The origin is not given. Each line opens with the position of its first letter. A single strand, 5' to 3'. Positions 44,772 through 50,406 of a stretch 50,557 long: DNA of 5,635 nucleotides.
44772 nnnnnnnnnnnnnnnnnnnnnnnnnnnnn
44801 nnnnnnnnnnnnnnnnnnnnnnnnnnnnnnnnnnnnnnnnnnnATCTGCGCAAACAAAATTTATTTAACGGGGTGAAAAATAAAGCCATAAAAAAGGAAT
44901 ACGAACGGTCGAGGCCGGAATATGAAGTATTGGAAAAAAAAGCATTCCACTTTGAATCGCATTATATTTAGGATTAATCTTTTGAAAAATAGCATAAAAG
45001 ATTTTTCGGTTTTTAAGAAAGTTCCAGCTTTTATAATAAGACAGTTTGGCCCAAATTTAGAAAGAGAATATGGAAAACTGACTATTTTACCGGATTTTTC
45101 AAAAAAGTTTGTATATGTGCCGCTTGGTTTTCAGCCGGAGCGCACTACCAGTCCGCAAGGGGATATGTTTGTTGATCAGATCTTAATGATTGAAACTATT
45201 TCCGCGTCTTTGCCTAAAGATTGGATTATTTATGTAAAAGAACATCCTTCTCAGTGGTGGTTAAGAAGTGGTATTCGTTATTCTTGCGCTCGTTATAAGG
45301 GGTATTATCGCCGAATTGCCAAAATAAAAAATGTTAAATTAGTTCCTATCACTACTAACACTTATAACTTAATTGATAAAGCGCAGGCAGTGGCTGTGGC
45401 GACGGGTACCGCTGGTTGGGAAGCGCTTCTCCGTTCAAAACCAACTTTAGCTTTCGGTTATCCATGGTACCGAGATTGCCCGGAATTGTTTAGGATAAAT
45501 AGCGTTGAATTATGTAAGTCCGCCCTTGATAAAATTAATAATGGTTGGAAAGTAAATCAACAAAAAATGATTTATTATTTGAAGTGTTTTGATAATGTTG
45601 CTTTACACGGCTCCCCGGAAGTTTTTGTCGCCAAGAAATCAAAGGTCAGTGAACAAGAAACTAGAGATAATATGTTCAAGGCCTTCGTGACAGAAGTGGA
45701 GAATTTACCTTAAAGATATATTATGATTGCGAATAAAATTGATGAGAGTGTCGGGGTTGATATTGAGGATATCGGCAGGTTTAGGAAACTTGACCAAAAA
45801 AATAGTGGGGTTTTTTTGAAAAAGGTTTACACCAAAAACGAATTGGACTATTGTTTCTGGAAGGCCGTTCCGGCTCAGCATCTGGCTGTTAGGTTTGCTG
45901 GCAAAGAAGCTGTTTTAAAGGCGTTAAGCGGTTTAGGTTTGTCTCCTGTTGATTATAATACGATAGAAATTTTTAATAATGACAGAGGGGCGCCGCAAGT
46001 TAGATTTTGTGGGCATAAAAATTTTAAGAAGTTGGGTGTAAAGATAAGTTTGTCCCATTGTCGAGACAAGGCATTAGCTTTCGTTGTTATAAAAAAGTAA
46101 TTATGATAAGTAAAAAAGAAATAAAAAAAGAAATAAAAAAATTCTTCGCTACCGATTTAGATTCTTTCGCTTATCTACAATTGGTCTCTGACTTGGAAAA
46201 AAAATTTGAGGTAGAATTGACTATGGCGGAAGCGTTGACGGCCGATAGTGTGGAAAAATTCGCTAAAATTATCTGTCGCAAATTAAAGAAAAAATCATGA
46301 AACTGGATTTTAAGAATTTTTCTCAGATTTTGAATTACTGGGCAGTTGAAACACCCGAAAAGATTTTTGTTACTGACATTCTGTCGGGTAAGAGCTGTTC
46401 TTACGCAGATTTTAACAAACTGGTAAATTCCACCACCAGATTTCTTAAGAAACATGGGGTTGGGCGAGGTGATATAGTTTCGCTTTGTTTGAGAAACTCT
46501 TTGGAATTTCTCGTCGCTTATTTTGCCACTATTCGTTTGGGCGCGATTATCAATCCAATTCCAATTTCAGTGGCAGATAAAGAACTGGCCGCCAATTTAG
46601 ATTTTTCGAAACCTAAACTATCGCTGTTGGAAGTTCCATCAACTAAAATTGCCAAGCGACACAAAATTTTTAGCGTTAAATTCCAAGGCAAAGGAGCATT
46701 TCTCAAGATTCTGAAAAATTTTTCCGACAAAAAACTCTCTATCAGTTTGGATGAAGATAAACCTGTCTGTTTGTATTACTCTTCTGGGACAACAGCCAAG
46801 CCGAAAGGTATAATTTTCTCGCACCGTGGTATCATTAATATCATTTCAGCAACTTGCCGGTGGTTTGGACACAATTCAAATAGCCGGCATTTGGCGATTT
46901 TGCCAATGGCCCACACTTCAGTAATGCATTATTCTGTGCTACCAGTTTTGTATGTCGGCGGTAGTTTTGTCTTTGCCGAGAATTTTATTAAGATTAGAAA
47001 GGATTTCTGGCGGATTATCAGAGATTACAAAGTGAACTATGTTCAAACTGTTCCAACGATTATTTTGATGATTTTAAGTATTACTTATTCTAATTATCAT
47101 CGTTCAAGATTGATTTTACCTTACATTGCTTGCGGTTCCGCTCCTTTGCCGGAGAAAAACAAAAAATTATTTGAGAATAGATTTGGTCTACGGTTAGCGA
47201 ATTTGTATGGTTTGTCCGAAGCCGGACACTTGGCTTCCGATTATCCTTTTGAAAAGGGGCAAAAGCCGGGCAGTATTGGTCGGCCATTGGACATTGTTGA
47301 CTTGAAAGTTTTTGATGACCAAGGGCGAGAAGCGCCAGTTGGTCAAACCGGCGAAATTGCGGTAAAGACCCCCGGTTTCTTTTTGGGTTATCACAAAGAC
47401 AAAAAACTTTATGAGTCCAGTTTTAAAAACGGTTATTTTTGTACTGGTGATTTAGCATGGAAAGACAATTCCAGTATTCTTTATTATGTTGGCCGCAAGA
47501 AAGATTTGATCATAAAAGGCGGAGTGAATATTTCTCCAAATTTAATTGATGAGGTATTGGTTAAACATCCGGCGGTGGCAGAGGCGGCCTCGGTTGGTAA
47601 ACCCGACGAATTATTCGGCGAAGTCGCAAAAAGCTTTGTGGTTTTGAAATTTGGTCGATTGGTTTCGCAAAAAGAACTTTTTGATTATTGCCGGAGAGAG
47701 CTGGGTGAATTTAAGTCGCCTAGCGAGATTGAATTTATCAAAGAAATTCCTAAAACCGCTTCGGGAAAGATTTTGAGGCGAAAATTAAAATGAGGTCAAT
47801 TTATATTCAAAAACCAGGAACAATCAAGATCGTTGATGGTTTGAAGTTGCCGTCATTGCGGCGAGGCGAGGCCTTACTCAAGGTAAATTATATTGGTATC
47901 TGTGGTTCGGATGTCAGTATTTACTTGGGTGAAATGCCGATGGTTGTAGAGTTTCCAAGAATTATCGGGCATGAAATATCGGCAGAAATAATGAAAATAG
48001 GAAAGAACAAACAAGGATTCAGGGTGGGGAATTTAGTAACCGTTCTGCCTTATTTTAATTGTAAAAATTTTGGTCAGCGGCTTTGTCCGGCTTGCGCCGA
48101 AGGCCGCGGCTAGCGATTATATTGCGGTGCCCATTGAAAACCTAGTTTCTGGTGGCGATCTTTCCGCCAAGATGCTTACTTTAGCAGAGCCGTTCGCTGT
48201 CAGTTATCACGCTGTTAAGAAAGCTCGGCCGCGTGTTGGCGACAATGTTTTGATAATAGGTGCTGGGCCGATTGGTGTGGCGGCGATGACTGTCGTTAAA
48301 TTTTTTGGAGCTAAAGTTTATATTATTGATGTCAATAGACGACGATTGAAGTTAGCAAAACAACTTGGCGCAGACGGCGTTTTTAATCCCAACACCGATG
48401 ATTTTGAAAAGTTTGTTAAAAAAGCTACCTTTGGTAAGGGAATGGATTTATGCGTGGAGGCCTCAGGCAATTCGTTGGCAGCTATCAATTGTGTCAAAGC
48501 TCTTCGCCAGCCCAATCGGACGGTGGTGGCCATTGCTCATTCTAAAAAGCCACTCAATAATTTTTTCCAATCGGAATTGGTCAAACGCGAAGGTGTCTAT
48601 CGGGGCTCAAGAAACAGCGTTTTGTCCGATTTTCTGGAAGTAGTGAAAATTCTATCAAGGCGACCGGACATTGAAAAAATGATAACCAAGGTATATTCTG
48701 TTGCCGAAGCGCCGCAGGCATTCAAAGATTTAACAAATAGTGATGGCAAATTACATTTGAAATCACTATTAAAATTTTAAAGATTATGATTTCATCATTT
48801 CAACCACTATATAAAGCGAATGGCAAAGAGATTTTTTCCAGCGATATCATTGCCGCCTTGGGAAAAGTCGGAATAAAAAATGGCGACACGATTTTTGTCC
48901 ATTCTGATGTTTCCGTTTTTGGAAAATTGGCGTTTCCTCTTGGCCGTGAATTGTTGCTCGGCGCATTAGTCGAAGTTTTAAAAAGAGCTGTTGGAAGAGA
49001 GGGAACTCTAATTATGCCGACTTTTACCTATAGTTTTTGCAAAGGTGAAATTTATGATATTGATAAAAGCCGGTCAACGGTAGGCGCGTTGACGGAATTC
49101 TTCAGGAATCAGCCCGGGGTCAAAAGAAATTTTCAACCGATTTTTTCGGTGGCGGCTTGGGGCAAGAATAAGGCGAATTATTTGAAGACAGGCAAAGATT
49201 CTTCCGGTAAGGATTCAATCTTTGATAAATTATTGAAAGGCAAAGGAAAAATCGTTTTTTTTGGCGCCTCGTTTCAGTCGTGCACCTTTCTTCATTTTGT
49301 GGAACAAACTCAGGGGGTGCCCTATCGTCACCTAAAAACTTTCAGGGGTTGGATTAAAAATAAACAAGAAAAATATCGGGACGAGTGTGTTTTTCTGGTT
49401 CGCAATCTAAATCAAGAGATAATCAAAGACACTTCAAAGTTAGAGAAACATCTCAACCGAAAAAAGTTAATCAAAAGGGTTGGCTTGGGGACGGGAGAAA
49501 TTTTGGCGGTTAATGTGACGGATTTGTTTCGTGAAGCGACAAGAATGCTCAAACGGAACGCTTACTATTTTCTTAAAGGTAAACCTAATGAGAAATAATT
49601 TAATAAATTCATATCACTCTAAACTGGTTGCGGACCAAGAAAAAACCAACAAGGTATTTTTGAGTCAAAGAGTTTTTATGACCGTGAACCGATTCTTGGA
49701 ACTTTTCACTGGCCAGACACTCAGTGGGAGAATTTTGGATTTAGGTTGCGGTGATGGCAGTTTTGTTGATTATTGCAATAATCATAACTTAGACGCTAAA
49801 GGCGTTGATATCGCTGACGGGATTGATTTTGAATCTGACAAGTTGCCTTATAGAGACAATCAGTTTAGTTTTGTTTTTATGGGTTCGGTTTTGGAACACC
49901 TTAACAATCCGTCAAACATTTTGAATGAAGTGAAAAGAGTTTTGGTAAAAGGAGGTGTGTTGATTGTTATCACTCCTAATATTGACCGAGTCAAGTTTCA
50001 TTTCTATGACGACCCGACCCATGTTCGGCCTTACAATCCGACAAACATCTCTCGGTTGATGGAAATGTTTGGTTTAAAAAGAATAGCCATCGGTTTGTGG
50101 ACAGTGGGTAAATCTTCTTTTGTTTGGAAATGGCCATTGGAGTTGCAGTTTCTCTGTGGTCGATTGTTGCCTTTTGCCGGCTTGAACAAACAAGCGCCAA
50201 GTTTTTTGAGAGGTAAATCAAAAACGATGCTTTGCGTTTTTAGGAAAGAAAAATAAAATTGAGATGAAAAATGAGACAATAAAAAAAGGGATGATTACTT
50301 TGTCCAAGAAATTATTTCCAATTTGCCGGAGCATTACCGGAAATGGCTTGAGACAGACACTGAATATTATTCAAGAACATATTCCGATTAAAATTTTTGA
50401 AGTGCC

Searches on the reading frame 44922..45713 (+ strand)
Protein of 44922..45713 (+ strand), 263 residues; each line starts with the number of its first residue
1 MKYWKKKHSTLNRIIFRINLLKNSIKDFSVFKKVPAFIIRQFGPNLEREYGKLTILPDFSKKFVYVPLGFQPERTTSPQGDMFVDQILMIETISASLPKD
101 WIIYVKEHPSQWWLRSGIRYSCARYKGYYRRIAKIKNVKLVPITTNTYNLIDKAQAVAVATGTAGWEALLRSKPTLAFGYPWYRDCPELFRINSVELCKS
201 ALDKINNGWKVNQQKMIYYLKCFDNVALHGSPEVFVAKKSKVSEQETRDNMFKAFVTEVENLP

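Call 3: search_protein_families(library=pfam, proteins=[window:44922-45713:+], max_evalue=1)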
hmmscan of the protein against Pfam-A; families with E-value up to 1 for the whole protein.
window:44922-45713:+ (263 aa): 1 family
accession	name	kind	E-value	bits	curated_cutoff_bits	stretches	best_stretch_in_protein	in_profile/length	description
PF05159.20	Capsule_synth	-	5.3e-10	39.7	20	1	89-183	176-266/310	Capsule polysaccharide biosynthesis protein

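Call 6: search_protein_families(library=ncbifam, proteins=[window:44922-45713:+], max_evalue=1)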
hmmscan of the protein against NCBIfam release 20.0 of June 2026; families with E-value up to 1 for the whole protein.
window:44922-45713:+ (263 aa): 1 family
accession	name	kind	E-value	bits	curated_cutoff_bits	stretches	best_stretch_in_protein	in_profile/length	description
NF046086.1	BFO_1060_trans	domain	0.04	13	200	1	99-178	219-289/365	BFO_1060 family glycosyltransferase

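Call 48: find_homologous_proteins(query=window:44922-45713:+, max_evalue=0.00001)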
Query window:44922-45713:+ (263 aa): 51 proteins with E <= 0.00001 among 397 candidates.
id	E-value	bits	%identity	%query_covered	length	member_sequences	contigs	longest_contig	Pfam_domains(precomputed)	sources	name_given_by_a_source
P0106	2.3e-93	331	54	99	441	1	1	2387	PF05159.21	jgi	jgi:hypothetical protein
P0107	1.7e-82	295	54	87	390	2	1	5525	PF05159.21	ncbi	ncbi:hypothetical protein COU00_02590, partial [Candidatus Falkowbacteria bacterium CG10_big_fil_rev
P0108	2.9e-78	281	50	95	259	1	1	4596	PF05159.21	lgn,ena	-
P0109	4.6e-78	280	59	79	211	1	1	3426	PF05159.21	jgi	jgi:capsule polysaccharide export protein KpsC/LpsZ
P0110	5.8e-76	274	55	82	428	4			PF05159.21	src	-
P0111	1.3e-73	266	45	98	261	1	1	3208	PF05159.21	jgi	jgi:capsule polysaccharide export protein KpsC/LpsZ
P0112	1.6e-72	262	47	97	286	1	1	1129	PF05159.21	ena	-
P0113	4.3e-68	248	59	68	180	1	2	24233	PF05159.21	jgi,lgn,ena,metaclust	metaclust:\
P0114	5.5e-68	247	49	90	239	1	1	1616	PF05159.21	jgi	-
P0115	4.4e-66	241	46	91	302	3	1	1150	PF05159.21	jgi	jgi:hypothetical protein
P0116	7.5e-64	234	52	78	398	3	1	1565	PF05159.21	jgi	jgi:hypothetical protein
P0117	8.7e-62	227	45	94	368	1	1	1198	PF05159.21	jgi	-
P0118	4.7e-61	225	55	69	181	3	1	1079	PF05159.21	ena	-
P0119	9.7e-57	211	48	74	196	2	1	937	PF05159.21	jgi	-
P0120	9.5e-55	204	47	81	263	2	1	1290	PF05159.21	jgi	jgi:hypothetical protein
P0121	1.8e-54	203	50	70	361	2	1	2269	PF05159.21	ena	-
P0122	9.7e-54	201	47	76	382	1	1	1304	PF05159.21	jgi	jgi:hypothetical protein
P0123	1.9e-53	200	55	60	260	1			PF05159.21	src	-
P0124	1.3e-52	197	44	82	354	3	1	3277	PF05159.21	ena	-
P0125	5.8e-51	192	51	65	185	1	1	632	PF05159.21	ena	-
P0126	1.0e-50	191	52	66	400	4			PF05159.21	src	-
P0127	3.7e-50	189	54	61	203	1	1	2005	PF05159.21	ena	-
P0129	2.2e-46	177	48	64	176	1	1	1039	PF05159.21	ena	-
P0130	8.0e-44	168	42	71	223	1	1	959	PF05159.21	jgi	-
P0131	6.4e-39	152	45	62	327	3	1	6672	PF05159.21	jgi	jgi:hypothetical protein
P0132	6.8e-39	152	44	63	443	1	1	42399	PF05159.21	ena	-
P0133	1.2e-38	151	44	65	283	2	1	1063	PF05159.21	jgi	jgi:hypothetical protein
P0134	3.3e-36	143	39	71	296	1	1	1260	PF05159.21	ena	-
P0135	5.7e-36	143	41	75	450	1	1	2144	PF05159.21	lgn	-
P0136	8.3e-35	139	38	78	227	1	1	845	PF05159.21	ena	-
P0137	8.8e-35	139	38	79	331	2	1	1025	PF05159.21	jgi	jgi:hypothetical protein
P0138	2.4e-34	137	37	78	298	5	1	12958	PF05159.21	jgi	jgi:hypothetical protein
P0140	3.3e-32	130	38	71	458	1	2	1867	PF05159.21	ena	-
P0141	4.0e-32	130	42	61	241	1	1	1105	PF05159.21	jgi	jgi:hypothetical protein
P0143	3.1e-29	120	46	55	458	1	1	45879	PF05159.21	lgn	-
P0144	2.0e-27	114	36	63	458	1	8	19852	PF05159.21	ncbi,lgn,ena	-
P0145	4.4e-27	113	37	73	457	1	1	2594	PF05159.21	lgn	-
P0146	4.8e-27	113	37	65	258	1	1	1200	PF05159.21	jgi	jgi:hypothetical protein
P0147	1.1e-26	112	42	56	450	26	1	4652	PF05159.21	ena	-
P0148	1.5e-26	112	41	62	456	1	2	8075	PF05159.21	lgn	-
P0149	1.5e-24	105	40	62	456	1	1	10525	PF05159.21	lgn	-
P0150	1.3e-22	99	40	51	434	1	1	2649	PF05159.21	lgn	-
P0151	2.4e-22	98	39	61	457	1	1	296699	PF05159.21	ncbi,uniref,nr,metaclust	ncbi:capsular polysaccharide export protein, LipB/KpsS family [Roseivirga echinicomitans]|uniref:Cap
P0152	2.3e-20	91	42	55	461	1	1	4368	PF05159.21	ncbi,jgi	ncbi:MAG: hypothetical protein ACJA2S_005493 [Cyclobacteriaceae bacterium]|jgi:hypothetical protein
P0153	1.5e-19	89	34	67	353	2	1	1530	PF05159.21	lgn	-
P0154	1.4e-16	79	39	49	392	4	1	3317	PF05159.21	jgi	jgi:hypothetical protein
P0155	8.1e-15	73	37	45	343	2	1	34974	PF05159.21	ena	-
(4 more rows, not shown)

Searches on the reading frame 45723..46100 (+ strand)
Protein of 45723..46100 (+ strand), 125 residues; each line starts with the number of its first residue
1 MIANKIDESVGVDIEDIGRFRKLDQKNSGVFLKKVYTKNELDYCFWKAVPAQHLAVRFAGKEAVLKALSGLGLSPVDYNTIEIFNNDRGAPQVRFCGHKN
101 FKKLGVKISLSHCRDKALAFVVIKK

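Call 28: search_protein_families(library=pfam, proteins=[window:45723-46100:+], max_evalue=0.001)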
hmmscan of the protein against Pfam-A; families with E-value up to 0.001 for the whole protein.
window:45723-46100:+ (125 aa): 1 family
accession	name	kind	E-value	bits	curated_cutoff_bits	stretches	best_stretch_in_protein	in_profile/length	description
PF01648.25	ACPS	-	1.2e-17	64.4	25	1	9-105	1-98/111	4'-phosphopantetheinyl transferase superfamily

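Call 46: find_encoding_contigs(protein=window:45723-46100:+, flank=10000, max_places=6)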
Protein window:45723-46100:+ (125 aa): no gene with exactly this product is on record in the collection.

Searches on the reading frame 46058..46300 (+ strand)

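Call 28: search_protein_families(library=pfam, proteins=[window:46058-46300:+], max_evalue=0.001)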
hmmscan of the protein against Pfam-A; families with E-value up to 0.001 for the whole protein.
window:46058-46300:+ (80 aa): 2 families
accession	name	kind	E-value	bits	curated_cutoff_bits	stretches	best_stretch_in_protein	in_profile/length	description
PF00550.31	PP-binding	-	7.4e-07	29.8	20.8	1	14-70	10-65/67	Phosphopantetheine attachment site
PF23297.2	ACP_SdgA_C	-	0.0004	20.9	27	1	14-79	22-86/95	Highly reducing polyketide synthase sdgA, C-terminal ACP domain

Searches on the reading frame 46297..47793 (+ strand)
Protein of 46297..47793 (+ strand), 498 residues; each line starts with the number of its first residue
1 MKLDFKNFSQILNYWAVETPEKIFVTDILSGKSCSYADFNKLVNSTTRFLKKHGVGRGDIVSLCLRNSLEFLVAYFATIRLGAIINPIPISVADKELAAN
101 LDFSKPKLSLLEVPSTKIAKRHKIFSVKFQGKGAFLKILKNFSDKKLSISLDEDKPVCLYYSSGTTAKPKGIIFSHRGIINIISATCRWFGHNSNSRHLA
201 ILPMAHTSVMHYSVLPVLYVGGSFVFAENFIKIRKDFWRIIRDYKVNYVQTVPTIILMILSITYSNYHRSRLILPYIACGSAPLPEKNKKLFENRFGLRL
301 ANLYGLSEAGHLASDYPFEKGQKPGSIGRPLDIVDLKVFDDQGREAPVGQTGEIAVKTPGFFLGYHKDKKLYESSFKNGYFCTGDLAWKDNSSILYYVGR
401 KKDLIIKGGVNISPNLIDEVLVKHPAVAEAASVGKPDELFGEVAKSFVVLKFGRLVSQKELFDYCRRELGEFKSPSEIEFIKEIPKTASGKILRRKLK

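Call 28: search_protein_families(library=pfam, proteins=[window:46297-47793:+], max_evalue=0.001)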
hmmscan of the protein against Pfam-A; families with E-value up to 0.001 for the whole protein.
window:46297-47793:+ (498 aa): 2 families
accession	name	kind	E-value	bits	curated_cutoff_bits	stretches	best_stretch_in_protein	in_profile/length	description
PF00501.34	AMP-binding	-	8e-69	232.7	29.9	1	15-366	4-384/384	AMP-binding enzyme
PF13193.12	AMP-binding_C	-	1.6e-21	77.5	24.5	1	417-491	2-76/76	AMP-binding enzyme C-terminal domain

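Call 85: list_cluster_members(proteins=[window:46297-47793:+, window:48786-49598:+, window:44922-45713:+, window:45723-46100:+, window:41935-42750:+, window:40527-41231:+, window:44688-44843:+])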
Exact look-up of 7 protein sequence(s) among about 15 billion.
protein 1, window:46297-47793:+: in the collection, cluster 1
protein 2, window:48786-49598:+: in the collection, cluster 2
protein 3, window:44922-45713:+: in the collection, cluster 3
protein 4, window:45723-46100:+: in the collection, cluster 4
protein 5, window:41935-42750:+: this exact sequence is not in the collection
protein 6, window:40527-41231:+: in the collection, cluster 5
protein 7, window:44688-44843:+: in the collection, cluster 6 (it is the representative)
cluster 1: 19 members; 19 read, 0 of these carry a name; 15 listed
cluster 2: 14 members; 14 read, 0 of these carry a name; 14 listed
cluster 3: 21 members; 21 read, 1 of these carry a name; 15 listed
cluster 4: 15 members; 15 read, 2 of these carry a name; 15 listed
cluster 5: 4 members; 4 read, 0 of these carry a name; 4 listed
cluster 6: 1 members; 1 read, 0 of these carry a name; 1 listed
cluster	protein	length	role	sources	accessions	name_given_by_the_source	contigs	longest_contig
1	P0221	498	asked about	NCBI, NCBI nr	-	-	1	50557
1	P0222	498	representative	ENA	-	-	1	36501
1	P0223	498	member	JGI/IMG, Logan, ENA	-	-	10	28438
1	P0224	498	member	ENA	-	-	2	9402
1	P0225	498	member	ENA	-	-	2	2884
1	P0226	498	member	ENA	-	-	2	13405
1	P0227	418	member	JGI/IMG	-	-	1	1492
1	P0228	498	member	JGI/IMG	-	-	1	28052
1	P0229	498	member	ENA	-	-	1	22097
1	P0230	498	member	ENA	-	-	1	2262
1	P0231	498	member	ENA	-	-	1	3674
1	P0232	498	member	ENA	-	-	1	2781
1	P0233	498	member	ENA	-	-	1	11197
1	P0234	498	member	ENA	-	-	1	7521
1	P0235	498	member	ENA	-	-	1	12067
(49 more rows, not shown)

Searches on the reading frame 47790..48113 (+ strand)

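Call 28: search_protein_families(library=pfam, proteins=[window:47790-48113:+], max_evalue=0.001)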
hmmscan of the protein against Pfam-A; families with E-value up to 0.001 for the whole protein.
window:47790-48113:+ (107 aa): 1 family
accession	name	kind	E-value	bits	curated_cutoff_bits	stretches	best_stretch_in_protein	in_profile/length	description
PF08240.17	ADH_N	-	3.6e-16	59.7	23.5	1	25-106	2-76/104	Alcohol dehydrogenase GroES-like domain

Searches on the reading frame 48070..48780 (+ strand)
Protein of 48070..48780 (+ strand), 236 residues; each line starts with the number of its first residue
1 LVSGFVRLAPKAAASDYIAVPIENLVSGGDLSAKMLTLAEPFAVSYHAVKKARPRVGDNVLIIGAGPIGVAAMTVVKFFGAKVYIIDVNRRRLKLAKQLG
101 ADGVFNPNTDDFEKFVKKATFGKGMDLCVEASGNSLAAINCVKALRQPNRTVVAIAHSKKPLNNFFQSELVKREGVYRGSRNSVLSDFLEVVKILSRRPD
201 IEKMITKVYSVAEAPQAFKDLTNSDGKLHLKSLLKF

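Call 28: search_protein_families(library=pfam, proteins=[window:48070-48780:+], max_evalue=0.001)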
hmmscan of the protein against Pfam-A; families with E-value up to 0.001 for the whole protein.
window:48070-48780:+ (236 aa): 7 families
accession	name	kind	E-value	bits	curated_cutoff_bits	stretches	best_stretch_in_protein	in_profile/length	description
PF00107.32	ADH_zinc_N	-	9.2e-20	71.3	31.8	1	67-195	1-127/129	Zinc-binding dehydrogenase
PF16912.11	Glu_dehyd_C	-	9.9e-12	45.2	34.9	1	55-220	29-200/211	Glucose dehydrogenase C-terminus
PF13602.12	ADH_zinc_N_2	-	2.9e-07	31.9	27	1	99-222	1-124/134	Zinc-binding dehydrogenase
PF01262.27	AlaDh_PNT_C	-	1.2e-06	28.6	23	1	59-119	30-93/214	Alanine dehydrogenase/PNT, C-terminal domain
PF02254.24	TrkA_N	-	7e-06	26.8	23.8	1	60-161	1-101/116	TrkA-N domain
PF07992.20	Pyr_redox_2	-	9.9e-06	25.6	26.1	0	54-93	142-178/291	Pyridine nucleotide-disulphide oxidoreductase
PF02826.25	2-Hacid_dh_C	-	0.00063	19.6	25.1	1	57-100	36-79/178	D-isomer specific 2-hydroxyacid dehydrogenase, NAD binding domain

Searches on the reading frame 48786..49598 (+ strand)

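Call 28: search_protein_families(library=pfam, proteins=[window:48786-49598:+], max_evalue=0.001)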
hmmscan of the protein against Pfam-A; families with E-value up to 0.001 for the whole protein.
window:48786-49598:+ (270 aa): 1 family
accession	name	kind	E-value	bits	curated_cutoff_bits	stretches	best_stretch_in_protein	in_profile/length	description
PF02522.19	Antibiotic_NAT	-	2.3e-39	135.7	25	1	38-255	2-231/232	Aminoglycoside 3-N-acetyltransferase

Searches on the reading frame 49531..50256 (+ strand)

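Call 81: search_protein_families(library=pfam, proteins=[window:49531-50256:+], max_evalue=0.001)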
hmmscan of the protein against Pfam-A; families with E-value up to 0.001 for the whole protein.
window:49531-50256:+ (241 aa): 6 families
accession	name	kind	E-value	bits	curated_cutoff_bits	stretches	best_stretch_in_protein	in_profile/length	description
PF13489.12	Methyltransf_23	-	2.1e-17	63.8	27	1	57-183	15-160/164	Methyltransferase domain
PF08241.18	Methyltransf_11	-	3.8e-14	53.5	21.2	1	69-146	1-95/95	Methyltransferase domain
PF08242.18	Methyltransf_12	-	6e-09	37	30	1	69-144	1-98/98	Methyltransferase domain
PF13847.12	Methyltransf_31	-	7.1e-09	35.9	27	1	104-163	65-127/145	Methyltransferase domain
PF13649.12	Methyltransf_25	-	9.6e-09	36.3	27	1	103-142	56-97/97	Methyltransferase domain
PF07021.18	MetW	-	1.3e-07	31.9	21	1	66-152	15-113/193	Methionine biosynthesis protein MetW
